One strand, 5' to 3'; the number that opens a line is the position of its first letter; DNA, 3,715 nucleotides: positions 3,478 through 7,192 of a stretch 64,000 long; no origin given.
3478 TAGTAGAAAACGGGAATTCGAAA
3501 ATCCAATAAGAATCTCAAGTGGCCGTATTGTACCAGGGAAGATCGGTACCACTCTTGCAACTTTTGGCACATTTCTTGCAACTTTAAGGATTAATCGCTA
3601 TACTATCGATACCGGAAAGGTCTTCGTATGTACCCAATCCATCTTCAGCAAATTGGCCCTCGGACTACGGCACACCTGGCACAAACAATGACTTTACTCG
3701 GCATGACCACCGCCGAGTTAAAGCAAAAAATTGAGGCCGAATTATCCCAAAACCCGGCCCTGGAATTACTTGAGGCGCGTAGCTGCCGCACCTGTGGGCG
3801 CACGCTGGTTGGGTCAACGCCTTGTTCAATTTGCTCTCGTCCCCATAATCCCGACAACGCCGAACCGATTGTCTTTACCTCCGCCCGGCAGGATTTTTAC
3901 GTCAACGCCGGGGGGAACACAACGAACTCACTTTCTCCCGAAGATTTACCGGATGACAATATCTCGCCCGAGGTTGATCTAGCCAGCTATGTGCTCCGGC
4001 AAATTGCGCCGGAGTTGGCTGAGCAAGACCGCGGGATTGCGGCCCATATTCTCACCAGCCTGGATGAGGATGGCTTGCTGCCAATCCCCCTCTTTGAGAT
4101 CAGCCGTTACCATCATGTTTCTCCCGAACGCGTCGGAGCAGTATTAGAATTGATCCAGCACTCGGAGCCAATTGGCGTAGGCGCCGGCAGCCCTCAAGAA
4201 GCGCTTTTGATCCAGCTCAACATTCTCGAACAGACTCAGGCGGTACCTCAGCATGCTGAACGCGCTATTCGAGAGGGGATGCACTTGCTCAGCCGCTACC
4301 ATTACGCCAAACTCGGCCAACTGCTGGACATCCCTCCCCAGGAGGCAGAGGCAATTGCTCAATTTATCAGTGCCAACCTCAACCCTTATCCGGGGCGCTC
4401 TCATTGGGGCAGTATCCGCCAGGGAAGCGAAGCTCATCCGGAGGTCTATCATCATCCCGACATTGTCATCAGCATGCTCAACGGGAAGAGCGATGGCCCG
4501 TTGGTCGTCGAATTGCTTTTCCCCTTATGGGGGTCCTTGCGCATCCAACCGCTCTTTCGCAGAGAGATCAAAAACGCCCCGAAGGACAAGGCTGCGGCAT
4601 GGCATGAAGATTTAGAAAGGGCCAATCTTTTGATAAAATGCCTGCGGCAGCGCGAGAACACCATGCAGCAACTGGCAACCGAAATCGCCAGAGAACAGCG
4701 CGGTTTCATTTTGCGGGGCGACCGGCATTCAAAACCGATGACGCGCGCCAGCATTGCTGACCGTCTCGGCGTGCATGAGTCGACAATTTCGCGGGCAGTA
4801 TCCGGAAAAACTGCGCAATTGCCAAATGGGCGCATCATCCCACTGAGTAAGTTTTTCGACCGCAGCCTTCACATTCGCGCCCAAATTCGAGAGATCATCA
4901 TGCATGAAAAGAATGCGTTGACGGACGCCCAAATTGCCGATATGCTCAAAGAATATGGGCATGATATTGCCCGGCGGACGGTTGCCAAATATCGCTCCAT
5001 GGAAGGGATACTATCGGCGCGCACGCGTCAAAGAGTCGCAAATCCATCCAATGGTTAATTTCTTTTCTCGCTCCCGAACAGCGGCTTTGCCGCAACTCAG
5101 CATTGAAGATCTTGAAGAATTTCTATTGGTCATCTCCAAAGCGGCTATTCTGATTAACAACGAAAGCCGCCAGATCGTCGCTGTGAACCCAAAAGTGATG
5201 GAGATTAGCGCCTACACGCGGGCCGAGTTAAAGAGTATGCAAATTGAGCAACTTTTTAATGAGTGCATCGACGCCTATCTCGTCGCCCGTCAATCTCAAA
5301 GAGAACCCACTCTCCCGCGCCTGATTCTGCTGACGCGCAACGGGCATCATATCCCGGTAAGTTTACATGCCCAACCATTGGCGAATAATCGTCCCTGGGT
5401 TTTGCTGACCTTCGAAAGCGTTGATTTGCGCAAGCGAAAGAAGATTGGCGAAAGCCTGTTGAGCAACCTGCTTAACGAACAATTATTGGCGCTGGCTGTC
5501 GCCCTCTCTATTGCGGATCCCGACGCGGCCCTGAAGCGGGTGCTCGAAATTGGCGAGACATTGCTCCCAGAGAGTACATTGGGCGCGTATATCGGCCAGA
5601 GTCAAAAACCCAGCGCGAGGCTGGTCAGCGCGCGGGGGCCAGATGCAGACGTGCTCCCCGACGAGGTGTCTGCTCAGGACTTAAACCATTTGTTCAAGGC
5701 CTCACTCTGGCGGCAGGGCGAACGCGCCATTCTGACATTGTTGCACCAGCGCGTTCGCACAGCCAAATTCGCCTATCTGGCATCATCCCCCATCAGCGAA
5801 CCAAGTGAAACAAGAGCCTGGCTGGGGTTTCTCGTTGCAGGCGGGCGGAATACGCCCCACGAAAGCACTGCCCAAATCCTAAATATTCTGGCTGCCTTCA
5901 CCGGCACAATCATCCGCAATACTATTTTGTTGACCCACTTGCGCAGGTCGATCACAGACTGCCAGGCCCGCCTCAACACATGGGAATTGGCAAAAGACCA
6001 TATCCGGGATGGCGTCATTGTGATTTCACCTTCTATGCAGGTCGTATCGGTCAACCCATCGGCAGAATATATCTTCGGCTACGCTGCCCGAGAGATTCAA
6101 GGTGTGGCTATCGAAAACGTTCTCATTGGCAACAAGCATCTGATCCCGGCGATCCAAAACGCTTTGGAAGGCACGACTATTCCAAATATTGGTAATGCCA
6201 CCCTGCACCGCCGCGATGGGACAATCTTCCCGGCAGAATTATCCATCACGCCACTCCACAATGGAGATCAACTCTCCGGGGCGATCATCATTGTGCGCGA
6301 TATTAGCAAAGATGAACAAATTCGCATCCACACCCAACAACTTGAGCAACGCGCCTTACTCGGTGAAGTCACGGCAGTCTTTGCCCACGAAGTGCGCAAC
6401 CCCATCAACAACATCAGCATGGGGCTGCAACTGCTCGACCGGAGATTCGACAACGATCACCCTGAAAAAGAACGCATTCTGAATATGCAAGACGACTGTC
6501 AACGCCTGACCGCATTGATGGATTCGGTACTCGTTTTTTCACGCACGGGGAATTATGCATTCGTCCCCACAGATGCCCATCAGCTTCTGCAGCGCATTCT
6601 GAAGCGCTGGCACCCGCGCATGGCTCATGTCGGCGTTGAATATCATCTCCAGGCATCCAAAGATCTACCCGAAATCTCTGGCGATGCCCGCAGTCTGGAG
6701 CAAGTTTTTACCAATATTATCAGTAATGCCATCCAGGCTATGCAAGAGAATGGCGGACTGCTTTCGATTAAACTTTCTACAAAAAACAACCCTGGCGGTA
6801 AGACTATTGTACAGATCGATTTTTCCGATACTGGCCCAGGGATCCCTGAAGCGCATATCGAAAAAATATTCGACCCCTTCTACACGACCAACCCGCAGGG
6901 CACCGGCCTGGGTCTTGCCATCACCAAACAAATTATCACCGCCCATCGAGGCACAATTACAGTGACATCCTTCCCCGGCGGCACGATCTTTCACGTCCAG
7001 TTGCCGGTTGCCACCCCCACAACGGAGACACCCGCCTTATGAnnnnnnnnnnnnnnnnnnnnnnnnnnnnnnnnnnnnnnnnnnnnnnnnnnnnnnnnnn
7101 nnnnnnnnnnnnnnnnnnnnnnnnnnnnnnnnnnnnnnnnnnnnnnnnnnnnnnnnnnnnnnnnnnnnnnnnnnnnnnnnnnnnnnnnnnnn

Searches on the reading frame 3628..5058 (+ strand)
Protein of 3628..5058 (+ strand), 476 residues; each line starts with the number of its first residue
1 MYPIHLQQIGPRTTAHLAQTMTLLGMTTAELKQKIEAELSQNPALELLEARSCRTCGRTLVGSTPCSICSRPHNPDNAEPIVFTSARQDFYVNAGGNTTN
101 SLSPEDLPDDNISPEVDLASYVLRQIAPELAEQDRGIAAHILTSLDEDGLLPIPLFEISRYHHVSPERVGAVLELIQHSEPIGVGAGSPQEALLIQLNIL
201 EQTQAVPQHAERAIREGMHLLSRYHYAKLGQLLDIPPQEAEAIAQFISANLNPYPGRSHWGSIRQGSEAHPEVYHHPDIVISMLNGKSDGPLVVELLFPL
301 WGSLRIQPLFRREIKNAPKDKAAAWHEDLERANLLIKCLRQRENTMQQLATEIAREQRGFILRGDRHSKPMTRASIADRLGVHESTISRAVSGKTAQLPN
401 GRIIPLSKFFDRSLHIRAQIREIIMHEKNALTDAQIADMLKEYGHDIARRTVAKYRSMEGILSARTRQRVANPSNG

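Call 5: search_protein_families(library=pfam, proteins=[window:3628-5058:+])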
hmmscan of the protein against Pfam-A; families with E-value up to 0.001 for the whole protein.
window:3628-5058:+ (476 aa): 5 families
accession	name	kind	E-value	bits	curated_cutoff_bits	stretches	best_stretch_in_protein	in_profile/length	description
PF04552.19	Sigma54_DBD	-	4.6e-32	111.4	22.8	1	326-469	5-160/160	Sigma-54, DNA binding domain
PF04963.19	Sigma54_CBD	-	9.2e-28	97.7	22.9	1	112-285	6-164/185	Sigma-54 factor, core binding domain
PF00309.25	Sigma54_AID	-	8.1e-08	32.4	23.8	1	14-47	13-46/46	Sigma-54 factor, Activator interacting domain (AID)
PF13384.12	HTH_23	-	0.00029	21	24.6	0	371-391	18-38/50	Homeodomain-like domain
PF01381.28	HTH_3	-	0.00038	20.9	23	0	371-414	10-52/55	Helix-turn-helix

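Call 6: find_encoding_contigs(protein=window:3628-5058:+, flank=3000, max_places=6)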
Protein window:3628-5058:+ (476 aa): 2 contigs read that carry it; 1 place shown.
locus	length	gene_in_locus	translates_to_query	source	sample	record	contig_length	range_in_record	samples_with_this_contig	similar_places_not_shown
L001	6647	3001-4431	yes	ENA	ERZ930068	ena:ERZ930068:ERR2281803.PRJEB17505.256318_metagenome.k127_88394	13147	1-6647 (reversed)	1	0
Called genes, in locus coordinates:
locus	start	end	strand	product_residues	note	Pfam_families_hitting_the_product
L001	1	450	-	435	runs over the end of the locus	PF00512:HisKA, PF02518:HATPase_c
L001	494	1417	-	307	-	PF04389:Peptidase_M28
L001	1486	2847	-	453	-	PF01134:GIDA, PF01266:DAO (faint), PF12831:FAD_oxidored (weak), PF13450:NAD_binding_8 (weak)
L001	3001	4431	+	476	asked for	PF00309:Sigma54_AID (weak), PF04963:Sigma54_CBD, PF04552:Sigma54_DBD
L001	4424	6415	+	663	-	PF13426:PAS_9 (weak), PF00989:PAS, PF08448:PAS_4, PF13426:PAS_9, PF00512:HisKA, PF02518:HATPase_c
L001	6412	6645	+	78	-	?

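Call 7: find_homologous_proteins(query=window:3628-5055:+)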
Query window:3628-5055:+ (476 aa): 4673 proteins with E <= 0.001 among 8000 candidates; the best 120 are listed.
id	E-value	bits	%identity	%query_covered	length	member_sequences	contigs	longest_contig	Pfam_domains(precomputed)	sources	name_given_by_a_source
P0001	0.0e+0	1022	100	96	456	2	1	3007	PF04963.20,PF04552.20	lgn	-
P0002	2.5e-212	724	69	99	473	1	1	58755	PF04963.20,PF00309.26,PF04552.20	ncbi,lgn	-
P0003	1.1e-211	722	69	99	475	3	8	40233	PF04963.20,PF00309.26,PF04552.20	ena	-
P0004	1.3e-210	718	69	99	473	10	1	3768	PF04963.20,PF00309.26,PF04552.20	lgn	-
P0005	7.7e-210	716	68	99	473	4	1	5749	PF04963.20,PF00309.26,PF04552.20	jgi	-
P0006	5.0e-209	713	69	99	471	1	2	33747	PF04963.20,PF00309.26,PF04552.20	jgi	-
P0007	3.2e-207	707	67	99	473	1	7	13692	PF04963.20,PF00309.26,PF04552.20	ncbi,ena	-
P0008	6.4e-206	703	67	99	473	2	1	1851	PF04963.20,PF00309.26,PF04552.20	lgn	-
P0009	5.0e-205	700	68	98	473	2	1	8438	PF04963.20,PF00309.26,PF04552.20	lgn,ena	-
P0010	2.1e-203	695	66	99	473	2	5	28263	PF04963.20,PF00309.26,PF04552.20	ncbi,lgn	-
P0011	2.9e-201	688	64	99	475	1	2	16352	PF04963.20,PF00309.26,PF04552.20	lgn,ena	-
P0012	5.0e-201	687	66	100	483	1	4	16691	PF04963.20,PF00309.26,PF04552.20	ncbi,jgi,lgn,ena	-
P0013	5.0e-200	684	65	100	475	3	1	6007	PF04963.20,PF00309.26,PF04552.20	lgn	-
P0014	3.6e-199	681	67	98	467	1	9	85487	PF04963.20,PF00309.26,PF13545.13,PF04552.20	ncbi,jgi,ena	-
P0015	2.9e-197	674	66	99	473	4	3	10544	PF04963.20,PF00309.26,PF04552.20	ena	-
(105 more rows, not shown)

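Call 9: find_related_loci(query=A1, collection=genome_contigs, flank=4000)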
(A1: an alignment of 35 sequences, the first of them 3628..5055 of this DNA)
Query A1 (476 aa) in genome_contigs; peptide patterns used: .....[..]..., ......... (x = any residue, [..] = any of these).
600 stretches matched a pattern (row limit reached: there are more); 590 encode a relative of the query (tblastn E <= 1e-3); the best 80 are kept; 80 distinct loci.
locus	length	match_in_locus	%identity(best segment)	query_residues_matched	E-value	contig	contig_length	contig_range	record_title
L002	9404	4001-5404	55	3-470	6e-163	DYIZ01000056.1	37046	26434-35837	MAG TPA_asm: Candidatus Aquidulcis sp. isolate FI88_58_10 Afr_mines_FI88_463_length_37046_cov_3_938282, whole genome sho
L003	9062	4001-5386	51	1-468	6e-150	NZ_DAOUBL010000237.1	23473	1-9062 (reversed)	MAG: Bellilinea sp. isolate H69_726 k75_346330, whole genome shotgun sequence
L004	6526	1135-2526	50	8-471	2e-148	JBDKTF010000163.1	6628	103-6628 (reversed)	MAG: Anaerolineaceae bacterium isolate 6_bin.196_R1 c_000000680539, whole genome shotgun sequence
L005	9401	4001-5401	46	1-472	5e-140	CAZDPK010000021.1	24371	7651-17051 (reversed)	MAG TPA_asm: uncultured Anaerolineaceae bacterium isolate binchicken_co168_79 genome assembly, contig: NODE_3643_length_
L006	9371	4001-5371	48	7-468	6e-138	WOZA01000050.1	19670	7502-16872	MAG: Anaerolineaceae bacterium isolate WOFB12 NODE_1065_length_19670_cov_27.060668, whole genome shotgun sequence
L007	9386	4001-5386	47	1-469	7e-128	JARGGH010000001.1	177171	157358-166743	MAG: Anaerolineales bacterium isolate C14-27 NODE_1_length_177171_cov_17.479768, whole genome shotgun sequence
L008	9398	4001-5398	50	1-473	7e-154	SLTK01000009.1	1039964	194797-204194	MAG: Chloroflexi bacterium isolate 1MN72D_53_20 NODE_2_length_1040014_cov_10_4693, whole genome shotgun sequence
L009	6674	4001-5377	45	1-467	1e-122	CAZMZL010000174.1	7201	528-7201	MAG TPA_asm: uncultured Anaerolineaceae bacterium isolate binchicken_co121_8 genome assembly, contig: NODE_9644_length_7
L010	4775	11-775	51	214-468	7e-85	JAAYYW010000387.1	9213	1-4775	MAG: Leptolinea sp. isolate AS06rmzACSIP_266 633925_AS06, whole genome shotgun sequence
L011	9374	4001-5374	31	4-467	1e-68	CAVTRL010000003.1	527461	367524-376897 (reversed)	MAG: uncultured Chloroflexia bacterium isolate MFD09603.bin.1.119 genome assembly, contig: contig_15679, whole genome sh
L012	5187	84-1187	35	112-469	1e-60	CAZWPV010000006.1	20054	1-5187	MAG TPA_asm: uncultured Anaerolineales bacterium isolate binchicken_co228_317 genome assembly, contig: NODE_3654_length_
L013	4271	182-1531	30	23-462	3e-53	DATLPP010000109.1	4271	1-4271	MAG TPA_asm: Candidatus Udaeobacter sp. isolate SMAG_U13855 k141_3934643, whole genome shotgun sequence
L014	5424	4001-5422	30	1-467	7e-48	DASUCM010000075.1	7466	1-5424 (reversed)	MAG TPA_asm: Candidatus Limnocylindria bacterium isolate SMAG_U1296 k141_1531350, whole genome shotgun sequence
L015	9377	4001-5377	30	1-469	7e-44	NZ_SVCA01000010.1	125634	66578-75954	MAG: Selenomonas ruminantium isolate SIG242 NODE_100_length_125634_cov_1128.547488, whole genome shotgun sequence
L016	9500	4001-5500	30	14-469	7e-44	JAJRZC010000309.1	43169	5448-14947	MAG: Alphaproteobacteria bacterium isolate Dive96_bin4.135 k141_3717400, whole genome shotgun sequence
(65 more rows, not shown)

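Call 25: search_protein_families(library=pfam, proteins=[L003:8599-8925:+, L005:8615-8944:+], max_evalue=1)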
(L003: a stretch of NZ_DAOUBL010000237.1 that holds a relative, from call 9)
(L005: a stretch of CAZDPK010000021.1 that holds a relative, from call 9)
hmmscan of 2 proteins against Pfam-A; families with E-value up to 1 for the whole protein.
L003:8599-8925:+ (109 aa): 2 families
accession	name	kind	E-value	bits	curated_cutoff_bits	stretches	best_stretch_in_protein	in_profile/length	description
PF13903.11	Claudin_2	-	0.22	11.7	29.1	1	4-38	112-146/192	PMP-22/EMP/MP20/Claudin tight junction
PF09534.15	Trp_oprn_chp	-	0.68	10.2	29.6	1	19-102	67-134/180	Tryptophan-associated transmembrane protein (Trp_oprn_chp)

L005:8615-8944:+ (110 aa): 11 families
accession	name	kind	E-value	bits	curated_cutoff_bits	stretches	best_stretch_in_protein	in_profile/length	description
PF24961.1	NfeD_membrane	-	0.01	16.3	26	1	13-31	51-89/119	NfeD integral membrane domain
PF14991.11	MLANA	-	0.018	15.7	27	1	79-103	24-48/117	Protein melan-A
PF04241.20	DUF423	-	0.085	13.5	25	0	9-36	48-75/86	Protein of unknown function (DUF423)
PF14007.11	YtpI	-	0.12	13.2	29.4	0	77-95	32-50/87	YtpI-like protein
PF02656.20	DUF202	-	0.14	13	23.4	1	8-32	39-63/68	Domain of unknown function (DUF202)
PF16887.10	DUF5081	-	0.18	11.3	27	1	16-85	12-83/231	Domain of unknown function (DUF5081)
PF14333.11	DUF4389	-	0.39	11.1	25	1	11-47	17-53/76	Domain of unknown function (DUF4389)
PF15345.11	TMEM51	-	0.42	10.8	25.5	0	10-37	61-88/237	Transmembrane protein 51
PF19762.4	DUF6249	-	0.45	10.9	33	0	8-92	1-76/104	Domain of unknown function (DUF6249)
PF20990.2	DUF2207_C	-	0.56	10.3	33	1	6-105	132-192/247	Predicted membrane protein (DUF2207) C-terminal domain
PF04277.18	OAD_gamma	-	0.7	11.1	27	0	14-49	6-41/76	Oxaloacetate decarboxylase, gamma chain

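Call 56: search_solved_structures(query=window:3628-5055:+, show_alignments=1)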
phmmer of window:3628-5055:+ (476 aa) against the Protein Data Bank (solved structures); distinct sequences matched with E-value up to 0.001: 23.
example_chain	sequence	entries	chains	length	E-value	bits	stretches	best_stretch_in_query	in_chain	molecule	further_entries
9mse_M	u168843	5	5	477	1.2e-37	133.4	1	13-467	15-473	RNA polymerase sigma-54 factor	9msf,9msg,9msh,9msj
8f1i_M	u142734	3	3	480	1.2e-37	133.4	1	13-467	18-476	RNA polymerase sigma-54 factor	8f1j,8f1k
9q91_M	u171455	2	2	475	7.1e-34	121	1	13-467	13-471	RNA polymerase sigma-54 factor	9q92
7qv9_M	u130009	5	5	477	7.7e-34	120.9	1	13-467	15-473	RNA polymerase sigma-54 factor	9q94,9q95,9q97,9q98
9q90_M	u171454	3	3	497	8.9e-34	120.7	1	13-467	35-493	RNA polymerase sigma-54 factor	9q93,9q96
7qxi_M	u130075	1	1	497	9.1e-34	120.6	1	13-467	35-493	RNA polymerase sigma-54 factor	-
7qwp_M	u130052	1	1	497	1.2e-33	120.3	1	13-467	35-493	RNA polymerase sigma-54 factor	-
5ui8_M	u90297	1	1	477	1.2e-33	120.2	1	13-467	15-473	RNA polymerase sigma-54 factor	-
5nwt_M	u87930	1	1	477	1.2e-29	107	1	120-467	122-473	RNA polymerase sigma-54 factor,RNA polymerase sigma-54 factor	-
8re4_M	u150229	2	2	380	2.4e-29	106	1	114-458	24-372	RNA polymerase sigma-54 factor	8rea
5nsr_M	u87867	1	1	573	1.8e-27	99.8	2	327-412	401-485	RNA polymerase sigma-54 factor,RNA polymerase sigma-54 factor,RNA polymerase sigma-54 fact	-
5nss_M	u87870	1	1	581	1.9e-27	99.8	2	327-412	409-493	RNA polymerase sigma-54 factor,RNA polymerase sigma-54 factor,RNA polymerase sigma-54 fact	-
8reb_M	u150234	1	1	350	3.8e-27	98.8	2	326-458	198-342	RNA polymerase sigma-54 factor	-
6gh6_M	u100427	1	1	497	1.1e-26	97.3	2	326-467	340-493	RNA polymerase sigma-54 factor,RNA polymerase sigma-54 factor,RNA polymerase sigma-54 fact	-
6gfw_M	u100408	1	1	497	1.1e-26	97.3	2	326-467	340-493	RNA polymerase sigma-54 factor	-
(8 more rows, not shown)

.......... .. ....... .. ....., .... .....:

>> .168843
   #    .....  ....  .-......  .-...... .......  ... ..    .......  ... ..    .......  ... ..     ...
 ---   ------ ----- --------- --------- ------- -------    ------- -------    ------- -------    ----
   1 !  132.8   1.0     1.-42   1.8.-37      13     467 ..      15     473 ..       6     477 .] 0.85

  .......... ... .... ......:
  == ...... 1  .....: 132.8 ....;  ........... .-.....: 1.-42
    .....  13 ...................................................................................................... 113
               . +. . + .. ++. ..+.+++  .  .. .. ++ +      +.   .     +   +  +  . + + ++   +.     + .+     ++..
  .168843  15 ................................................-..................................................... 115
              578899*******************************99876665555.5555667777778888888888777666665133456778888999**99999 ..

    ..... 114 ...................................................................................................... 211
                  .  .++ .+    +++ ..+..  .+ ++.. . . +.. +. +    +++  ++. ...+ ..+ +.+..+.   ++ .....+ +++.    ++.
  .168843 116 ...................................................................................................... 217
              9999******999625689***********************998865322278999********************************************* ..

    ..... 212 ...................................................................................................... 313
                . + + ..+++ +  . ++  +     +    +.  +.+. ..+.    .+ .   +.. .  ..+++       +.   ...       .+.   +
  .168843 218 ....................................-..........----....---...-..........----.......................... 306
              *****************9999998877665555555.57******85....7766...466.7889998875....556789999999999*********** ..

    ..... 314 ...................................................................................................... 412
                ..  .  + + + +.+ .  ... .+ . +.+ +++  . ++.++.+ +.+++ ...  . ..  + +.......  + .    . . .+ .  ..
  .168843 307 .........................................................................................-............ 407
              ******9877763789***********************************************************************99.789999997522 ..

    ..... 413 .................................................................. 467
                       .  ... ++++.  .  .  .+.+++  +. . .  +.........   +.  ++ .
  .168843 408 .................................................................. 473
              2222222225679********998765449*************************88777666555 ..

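Call 58: search_protein_families(library=ncbifam, proteins=[window:3628-5055:+])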
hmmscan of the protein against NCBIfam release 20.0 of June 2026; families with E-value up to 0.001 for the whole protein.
window:3628-5055:+ (476 aa): 8 families
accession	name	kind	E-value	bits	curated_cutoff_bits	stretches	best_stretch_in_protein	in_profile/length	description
TIGR02395.1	rpoN_sigma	equivalog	2.8e-74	250.7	277.35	1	14-467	8-433/434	RNA polymerase factor sigma-54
NF004595.0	PRK05932.1-2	equivalog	2.8e-62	211.2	513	1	14-470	16-483/484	RNA polymerase factor sigma-54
NF004598.0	PRK05932.1-5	equivalog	4.9e-52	177.3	621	1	89-463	118-497/504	RNA polymerase factor sigma-54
NF004596.0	PRK05932.1-3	subfamily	9.3e-52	176.6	499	1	108-470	145-507/515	RNA polymerase factor sigma-54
NF009118.0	PRK12469.1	subfamily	1.4e-51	175.9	396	1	14-470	16-481/483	RNA polymerase factor sigma-54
NF004597.0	PRK05932.1-4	equivalog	7.8e-42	143.3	817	1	13-468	15-474/477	RNA polymerase factor sigma-54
NF004602.0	PRK05932.2-4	equivalog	1.9e-26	92.8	506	2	318-470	251-411/416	RNA polymerase factor sigma-54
NF033516.0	transpos_IS3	equivalog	0.00026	20.3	160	1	330-470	62-189/369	IS3 family transposase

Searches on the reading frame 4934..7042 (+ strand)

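Call 5: search_protein_families(library=pfam, proteins=[window:4934-7042:+])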
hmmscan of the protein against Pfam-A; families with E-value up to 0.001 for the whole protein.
window:4934-7042:+ (702 aa): 6 families
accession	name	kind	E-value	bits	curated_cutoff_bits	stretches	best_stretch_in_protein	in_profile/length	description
PF02518.31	HATPase_c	-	4.1e-26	92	26.4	1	583-693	1-110/111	Histidine kinase-, DNA gyrase B-, and HSP90-like ATPase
PF13426.13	PAS_9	-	1e-20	74.4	27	2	359-458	2-102/103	PAS domain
PF00989.32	PAS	-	1.1e-15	58.1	22.6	1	355-457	8-113/113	PAS fold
PF08448.16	PAS_4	-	3.5e-11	43.7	23.1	1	355-459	2-107/110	PAS fold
PF00512.31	HisKA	-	4.1e-09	36.8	26.9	1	476-538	2-63/66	His Kinase A (phospho-acceptor) domain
PF13188.13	PAS_8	-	0.00018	21.7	21.8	0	355-394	8-44/65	PAS domain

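Call 58: search_protein_families(library=ncbifam, proteins=[window:5051-7039:+])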
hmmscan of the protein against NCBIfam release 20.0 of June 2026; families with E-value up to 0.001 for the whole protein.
window:5051-7039:+ (663 aa): 86 families (the best 25 are shown)
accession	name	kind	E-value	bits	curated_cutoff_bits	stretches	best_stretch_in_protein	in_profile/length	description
NF008468.0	PRK11360.1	equivalog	6.2e-78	262.7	646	1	316-657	275-612/616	two-component system sensor histidine kinase AtoS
NF046044.1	PnpS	equivalog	8.1e-42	143.6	400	1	294-652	40-390/390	two-component system histidine kinase PnpS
NF010411.0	PRK13837.1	equivalog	5.2e-40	137.2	647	1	435-659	448-681/828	two-component system VirA-like sensor kinase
NF052574.1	HisKinEspCMyxo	equivalog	4.1e-39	134.4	1200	1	271-660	246-644/785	serine histidine kinase EspC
NF007688.0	PRK10364.1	equivalog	1e-38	133.3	479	1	428-655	231-453/460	two-component system sensor histidine kinase ZraS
NF008293.1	PRK11073.1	equivalog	5.9e-37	127.7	240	1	318-653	16-347/349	nitrogen regulation protein NR(II)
TIGR02966.1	phoR_proteo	equivalog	2.4e-36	125.4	334.2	1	308-650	5-332/333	phosphate regulon sensor histidine kinase PhoR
NF047874.1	MASE3_PAS_HK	subfamily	1.3e-33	116.8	560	1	314-655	270-627/655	MASE3 domain-containing sensor histidine kinase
NF052573.1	HisKinEspAMyxo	equivalog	4.5e-33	114.3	1400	1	307-661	252-619/755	serine histidine kinase EspA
NF045911.1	TCSHisKinNblS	equivalog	1.6e-32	112.6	1000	1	316-653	273-620/621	two-component system sensor histidine kinase NblS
NF033092.0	HK_WalK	equivalog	4.6e-32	111.3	725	1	316-653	265-594/594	cell wall metabolism sensor histidine kinase WalK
NF047497.1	HK_LIC_12097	equivalog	2.4e-31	108.8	500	1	402-653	115-366/367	LIC_12097 family sensor histidine kinase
NF053867.1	SprKinKinDBac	equivalog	3.5e-30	104.9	775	1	416-654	268-498/500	sporulation kinase KinD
TIGR02938.1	nifL_nitrog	equivalog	3.8e-29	101.6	242.45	1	442-653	281-494/494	nitrogen fixation negative regulator NifL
NF041947.1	LuxQ_Vibrio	equivalog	6.9e-29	100.3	1200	1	322-658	362-701/843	quorum-sensing autoinducer 2 sensor kinase/phosphatase LuxQ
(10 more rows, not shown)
